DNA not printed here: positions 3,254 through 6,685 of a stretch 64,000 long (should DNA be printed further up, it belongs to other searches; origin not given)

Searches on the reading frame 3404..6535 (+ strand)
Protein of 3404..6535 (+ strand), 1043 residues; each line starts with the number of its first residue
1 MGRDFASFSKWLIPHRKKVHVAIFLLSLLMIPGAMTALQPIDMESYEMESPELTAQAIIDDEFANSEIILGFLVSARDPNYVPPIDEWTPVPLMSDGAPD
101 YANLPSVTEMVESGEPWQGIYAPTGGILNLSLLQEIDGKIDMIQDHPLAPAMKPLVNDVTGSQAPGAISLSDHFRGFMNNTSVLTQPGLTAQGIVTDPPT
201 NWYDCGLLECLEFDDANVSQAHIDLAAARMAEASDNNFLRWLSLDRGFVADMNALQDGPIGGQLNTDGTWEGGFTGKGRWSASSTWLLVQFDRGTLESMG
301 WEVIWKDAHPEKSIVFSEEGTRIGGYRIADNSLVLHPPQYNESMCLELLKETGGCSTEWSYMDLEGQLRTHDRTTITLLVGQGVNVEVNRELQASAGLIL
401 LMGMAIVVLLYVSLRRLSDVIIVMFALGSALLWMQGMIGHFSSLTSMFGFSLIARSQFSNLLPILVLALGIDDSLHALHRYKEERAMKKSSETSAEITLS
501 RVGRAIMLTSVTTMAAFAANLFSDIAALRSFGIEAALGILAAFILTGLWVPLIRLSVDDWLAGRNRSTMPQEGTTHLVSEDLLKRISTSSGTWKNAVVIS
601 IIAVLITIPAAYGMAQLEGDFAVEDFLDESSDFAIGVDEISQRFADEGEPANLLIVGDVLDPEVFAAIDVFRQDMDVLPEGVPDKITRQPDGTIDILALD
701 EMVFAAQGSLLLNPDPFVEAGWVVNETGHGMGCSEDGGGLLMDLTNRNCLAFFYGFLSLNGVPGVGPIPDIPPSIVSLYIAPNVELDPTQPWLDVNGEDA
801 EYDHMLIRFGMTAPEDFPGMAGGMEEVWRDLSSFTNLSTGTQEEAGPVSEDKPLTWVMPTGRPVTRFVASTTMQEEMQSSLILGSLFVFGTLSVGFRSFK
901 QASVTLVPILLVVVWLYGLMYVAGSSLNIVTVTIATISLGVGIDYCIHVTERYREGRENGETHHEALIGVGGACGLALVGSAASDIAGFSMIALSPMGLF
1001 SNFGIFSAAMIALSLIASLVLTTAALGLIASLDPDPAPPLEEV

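Call 88: search_protein_families(library=pfam, proteins=[window:3404-6535:+], max_evalue=0.00001)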
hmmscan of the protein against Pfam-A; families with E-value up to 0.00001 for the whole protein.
window:3404-6535:+ (1043 aa): 3 families
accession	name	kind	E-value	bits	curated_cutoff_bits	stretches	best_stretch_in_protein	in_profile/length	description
PF03176.21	MMPL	-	8.5e-21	74.7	20.5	2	374-556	123-301/333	MMPL family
PF02460.24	Patched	-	1.6e-13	51.2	23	1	399-546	3-146/156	Patched SSD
PF12349.14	Sterol-sensing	-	1.6e-12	48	22.3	1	438-548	18-127/153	Sterol-sensing domain of SREBP cleavage-activation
